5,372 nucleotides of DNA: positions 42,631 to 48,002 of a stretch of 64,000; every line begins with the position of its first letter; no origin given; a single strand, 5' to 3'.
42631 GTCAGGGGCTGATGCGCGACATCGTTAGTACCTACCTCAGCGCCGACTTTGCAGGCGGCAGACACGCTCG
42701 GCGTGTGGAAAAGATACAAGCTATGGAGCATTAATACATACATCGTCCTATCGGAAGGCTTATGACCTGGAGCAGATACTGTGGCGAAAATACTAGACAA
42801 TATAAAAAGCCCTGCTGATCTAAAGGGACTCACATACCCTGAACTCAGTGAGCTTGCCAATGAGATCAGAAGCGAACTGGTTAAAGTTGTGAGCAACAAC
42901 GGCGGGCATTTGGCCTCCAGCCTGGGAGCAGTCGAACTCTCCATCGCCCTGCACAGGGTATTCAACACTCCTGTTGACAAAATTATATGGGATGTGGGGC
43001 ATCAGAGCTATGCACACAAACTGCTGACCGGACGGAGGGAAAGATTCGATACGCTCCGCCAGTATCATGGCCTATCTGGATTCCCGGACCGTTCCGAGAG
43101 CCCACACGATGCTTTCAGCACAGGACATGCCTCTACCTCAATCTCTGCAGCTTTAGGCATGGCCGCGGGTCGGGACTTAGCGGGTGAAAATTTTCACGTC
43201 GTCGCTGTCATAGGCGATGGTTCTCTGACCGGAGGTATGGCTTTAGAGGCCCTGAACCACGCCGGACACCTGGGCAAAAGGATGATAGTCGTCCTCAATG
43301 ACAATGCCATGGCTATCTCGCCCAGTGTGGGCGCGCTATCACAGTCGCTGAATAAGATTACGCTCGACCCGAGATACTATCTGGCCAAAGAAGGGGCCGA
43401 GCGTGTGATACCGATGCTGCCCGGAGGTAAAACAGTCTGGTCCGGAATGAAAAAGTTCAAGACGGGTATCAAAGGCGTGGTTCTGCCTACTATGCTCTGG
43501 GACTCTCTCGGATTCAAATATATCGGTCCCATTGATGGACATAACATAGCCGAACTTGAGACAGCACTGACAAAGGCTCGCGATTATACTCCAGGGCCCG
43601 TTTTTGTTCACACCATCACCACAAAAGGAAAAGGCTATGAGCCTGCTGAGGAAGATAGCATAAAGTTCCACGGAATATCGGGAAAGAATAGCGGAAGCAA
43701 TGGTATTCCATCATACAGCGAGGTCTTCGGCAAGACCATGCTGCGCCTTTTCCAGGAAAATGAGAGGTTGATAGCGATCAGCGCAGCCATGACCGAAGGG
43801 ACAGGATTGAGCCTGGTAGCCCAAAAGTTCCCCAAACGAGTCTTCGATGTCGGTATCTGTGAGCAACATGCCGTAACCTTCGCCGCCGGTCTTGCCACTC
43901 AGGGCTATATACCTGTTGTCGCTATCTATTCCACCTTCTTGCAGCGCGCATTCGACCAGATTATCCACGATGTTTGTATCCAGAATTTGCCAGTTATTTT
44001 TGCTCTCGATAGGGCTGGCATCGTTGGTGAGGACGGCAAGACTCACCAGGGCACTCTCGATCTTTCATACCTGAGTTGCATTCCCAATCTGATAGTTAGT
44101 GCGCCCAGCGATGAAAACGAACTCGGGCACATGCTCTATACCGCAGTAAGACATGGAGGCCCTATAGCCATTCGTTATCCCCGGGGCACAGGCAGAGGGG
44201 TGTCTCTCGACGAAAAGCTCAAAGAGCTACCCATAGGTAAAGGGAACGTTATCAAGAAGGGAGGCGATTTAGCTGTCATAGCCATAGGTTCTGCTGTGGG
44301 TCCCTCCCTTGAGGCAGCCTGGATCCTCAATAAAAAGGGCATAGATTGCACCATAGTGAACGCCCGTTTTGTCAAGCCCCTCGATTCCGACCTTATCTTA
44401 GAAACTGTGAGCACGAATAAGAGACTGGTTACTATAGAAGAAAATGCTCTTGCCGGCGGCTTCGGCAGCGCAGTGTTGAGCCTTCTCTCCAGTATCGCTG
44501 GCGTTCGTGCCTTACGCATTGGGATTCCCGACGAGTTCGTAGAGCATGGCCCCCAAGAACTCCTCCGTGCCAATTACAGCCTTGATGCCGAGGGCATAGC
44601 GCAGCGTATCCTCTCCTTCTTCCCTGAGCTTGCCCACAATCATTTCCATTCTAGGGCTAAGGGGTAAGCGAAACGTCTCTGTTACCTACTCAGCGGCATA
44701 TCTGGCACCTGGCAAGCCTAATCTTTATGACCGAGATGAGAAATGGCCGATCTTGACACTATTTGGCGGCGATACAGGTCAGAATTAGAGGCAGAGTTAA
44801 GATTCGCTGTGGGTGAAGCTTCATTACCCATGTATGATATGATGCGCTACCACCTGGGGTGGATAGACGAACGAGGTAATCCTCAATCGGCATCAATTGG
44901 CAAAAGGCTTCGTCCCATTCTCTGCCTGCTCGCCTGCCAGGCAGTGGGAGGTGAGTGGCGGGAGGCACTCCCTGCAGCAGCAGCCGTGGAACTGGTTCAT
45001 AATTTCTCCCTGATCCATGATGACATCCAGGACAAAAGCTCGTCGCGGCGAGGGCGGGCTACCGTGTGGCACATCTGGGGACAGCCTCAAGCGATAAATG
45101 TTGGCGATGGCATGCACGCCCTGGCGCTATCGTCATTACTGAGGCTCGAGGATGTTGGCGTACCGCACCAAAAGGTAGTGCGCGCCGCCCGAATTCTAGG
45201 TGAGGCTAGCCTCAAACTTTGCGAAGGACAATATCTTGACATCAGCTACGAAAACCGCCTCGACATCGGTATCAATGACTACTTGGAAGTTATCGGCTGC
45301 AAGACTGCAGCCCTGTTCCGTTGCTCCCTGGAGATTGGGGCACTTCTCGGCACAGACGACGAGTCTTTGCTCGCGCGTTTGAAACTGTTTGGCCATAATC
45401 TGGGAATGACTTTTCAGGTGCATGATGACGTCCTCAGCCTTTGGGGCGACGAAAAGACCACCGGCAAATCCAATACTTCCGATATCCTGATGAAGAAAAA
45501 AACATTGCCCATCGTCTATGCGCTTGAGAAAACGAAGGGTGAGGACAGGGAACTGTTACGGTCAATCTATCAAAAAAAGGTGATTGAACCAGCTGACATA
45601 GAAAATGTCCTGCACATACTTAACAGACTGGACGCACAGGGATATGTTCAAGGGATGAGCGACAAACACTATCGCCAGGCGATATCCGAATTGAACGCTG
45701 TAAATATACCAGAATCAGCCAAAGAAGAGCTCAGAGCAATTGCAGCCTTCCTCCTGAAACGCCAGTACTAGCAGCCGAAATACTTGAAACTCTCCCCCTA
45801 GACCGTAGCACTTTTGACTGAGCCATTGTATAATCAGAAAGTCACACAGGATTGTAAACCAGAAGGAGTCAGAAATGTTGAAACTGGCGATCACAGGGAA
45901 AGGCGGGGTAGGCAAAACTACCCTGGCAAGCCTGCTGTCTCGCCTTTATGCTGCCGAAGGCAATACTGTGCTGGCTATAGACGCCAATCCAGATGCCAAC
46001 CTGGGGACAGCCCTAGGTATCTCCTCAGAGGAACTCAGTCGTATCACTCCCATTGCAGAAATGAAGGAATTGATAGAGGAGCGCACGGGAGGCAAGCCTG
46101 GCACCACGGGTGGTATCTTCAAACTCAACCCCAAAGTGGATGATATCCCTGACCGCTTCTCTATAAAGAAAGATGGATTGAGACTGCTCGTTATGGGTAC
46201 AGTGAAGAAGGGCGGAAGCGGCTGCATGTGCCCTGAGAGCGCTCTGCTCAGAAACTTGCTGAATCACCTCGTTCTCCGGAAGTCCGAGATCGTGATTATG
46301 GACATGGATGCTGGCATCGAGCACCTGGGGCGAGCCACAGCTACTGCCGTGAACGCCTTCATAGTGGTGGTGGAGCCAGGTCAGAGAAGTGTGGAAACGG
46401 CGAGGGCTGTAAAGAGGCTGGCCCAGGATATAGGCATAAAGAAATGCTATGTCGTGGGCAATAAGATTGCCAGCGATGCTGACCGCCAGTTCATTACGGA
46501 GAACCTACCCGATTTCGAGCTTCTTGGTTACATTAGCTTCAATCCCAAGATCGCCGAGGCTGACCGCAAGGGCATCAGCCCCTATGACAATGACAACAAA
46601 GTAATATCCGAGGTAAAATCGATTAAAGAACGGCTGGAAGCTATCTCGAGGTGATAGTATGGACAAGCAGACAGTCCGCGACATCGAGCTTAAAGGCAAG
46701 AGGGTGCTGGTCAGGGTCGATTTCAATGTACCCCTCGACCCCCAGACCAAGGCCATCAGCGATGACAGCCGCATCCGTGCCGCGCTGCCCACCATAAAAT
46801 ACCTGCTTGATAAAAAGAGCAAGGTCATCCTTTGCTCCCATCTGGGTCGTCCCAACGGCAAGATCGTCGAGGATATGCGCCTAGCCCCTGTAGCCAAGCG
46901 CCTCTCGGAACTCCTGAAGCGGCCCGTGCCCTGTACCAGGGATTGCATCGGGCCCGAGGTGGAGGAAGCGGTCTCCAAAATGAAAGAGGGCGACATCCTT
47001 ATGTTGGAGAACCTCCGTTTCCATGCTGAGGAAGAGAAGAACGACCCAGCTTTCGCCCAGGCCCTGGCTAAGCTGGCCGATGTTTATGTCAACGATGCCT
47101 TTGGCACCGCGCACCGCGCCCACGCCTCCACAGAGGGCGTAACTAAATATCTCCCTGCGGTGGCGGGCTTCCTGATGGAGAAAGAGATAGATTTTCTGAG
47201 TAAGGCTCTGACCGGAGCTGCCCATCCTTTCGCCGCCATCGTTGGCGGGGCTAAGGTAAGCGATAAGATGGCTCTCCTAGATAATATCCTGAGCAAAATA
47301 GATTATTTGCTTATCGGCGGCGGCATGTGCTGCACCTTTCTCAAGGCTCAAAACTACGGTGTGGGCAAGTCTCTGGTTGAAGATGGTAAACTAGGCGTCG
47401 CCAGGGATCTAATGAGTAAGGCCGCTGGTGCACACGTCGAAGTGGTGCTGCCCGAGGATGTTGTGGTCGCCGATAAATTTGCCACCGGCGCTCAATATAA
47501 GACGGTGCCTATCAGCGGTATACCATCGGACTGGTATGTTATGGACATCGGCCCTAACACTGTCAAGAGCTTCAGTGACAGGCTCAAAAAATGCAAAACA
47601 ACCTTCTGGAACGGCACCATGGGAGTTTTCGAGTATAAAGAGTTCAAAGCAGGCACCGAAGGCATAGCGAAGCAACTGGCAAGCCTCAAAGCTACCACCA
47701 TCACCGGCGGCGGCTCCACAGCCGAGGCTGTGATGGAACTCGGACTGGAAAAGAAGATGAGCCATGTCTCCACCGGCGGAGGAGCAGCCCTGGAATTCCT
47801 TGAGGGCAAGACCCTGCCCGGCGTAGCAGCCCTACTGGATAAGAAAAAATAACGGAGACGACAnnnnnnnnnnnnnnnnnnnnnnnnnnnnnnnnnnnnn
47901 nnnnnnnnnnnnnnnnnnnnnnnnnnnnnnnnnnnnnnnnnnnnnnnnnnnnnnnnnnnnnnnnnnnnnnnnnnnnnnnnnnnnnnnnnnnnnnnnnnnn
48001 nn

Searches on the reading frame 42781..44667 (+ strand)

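Call 40: search_protein_families(library=pfam, proteins=[window:42781-44667:+])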
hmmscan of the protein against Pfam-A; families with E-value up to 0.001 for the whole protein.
window:42781-44667:+ (628 aa): 5 families
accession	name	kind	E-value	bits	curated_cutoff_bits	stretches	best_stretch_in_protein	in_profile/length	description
PF13292.11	DXP_synthase_N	-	7e-117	390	21.2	1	5-280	1-274/274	1-deoxy-D-xylulose-5-phosphate synthase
PF02779.29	Transket_pyr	-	4.7e-48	163.6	27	1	311-470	4-171/174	Transketolase, pyrimidine binding domain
PF02780.25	Transketolase_C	-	2.1e-29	102.4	25.9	1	486-606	1-124/124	Transketolase, C-terminal domain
PF00456.26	Transketolase_N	-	3.9e-10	39.7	22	1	26-183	6-191/334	Transketolase, thiamine diphosphate binding domain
PF02775.26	TPP_enzyme_C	-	1.1e-05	25.7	21.9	1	117-176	30-83/151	Thiamine pyrophosphate enzyme, C-terminal TPP binding domain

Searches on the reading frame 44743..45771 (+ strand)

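Call 41: search_protein_families(library=pfam, proteins=[window:44743-45771:+])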
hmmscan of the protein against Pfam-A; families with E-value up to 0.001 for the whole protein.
window:44743-45771:+ (342 aa): 1 family
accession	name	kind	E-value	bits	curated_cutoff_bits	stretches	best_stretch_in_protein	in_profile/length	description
PF00348.22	polyprenyl_synt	-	3.5e-67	226.7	27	1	51-292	14-250/251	Polyprenyl synthetase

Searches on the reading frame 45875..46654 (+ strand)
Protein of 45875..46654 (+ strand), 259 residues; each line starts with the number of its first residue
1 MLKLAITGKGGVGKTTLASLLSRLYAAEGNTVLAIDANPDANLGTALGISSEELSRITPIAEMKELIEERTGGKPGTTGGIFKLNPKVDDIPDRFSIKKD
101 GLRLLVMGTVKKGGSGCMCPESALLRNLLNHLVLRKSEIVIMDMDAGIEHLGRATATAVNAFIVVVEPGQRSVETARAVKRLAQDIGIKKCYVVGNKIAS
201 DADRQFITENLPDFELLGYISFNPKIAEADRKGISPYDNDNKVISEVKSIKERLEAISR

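Call 41: search_protein_families(library=pfam, proteins=[window:45875-46654:+])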
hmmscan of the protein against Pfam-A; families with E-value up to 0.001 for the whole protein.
window:45875-46654:+ (259 aa): 10 families
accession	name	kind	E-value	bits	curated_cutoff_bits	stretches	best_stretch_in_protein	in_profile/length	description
PF01656.29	CbiA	-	7.1e-15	55.5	25.4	1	6-234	4-123/125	CobQ/CobB/MinD/ParA nucleotide binding domain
PF13614.12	AAA_31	-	5.2e-11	43.2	27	1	8-174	9-155/177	AAA domain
PF02374.21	ArsA_ATPase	-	1.1e-07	31.8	24.3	1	4-49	4-49/305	Anion-transporting ATPase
PF10609.15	ParA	-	3.2e-06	27.2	27.1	0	6-37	9-40/246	NUBPL iron-transfer P-loop NTPase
PF16575.11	CLP1_P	-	2.8e-05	24.5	26.6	0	122-152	8-38/188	mRNA cleavage and polyadenylation factor CLP1 P-loop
PF06564.18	CBP_BcsQ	-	4.4e-05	23.5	21.3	1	1-46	1-47/234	Cellulose biosynthesis protein BcsQ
PF00142.24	Fer4_NifH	-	0.0002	21.4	25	0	3-67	2-65/271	4Fe-4S iron sulfur cluster binding proteins, NifH/frxC family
PF00005.33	ABC_tran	-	0.00033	21.7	25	1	4-55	14-68/137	ABC transporter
PF13604.12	AAA_30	-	0.00059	20.1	27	0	5-58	22-77/191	AAA domain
PF20720.3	nSTAND3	-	0.00063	19.9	27.2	0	5-37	21-52/155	Novel STAND NTPase 3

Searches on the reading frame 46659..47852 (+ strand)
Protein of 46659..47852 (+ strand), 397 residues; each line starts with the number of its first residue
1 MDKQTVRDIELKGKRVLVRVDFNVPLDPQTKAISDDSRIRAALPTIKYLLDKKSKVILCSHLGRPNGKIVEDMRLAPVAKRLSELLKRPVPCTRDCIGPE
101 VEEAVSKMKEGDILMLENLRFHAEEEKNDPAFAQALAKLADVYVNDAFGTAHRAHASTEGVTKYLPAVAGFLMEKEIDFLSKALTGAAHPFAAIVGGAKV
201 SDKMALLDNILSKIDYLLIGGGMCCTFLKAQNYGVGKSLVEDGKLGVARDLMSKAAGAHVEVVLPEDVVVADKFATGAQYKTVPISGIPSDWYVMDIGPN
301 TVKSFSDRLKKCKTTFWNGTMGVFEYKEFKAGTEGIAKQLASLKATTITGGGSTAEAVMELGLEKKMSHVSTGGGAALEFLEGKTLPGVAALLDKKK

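Call 41: search_protein_families(library=pfam, proteins=[window:46659-47852:+])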
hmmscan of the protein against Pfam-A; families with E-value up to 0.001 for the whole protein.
window:46659-47852:+ (397 aa): 1 family
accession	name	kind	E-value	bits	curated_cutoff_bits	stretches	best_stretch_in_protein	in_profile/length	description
PF00162.24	PGK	-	7.4e-161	535.8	27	1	6-384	1-379/379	Phosphoglycerate kinase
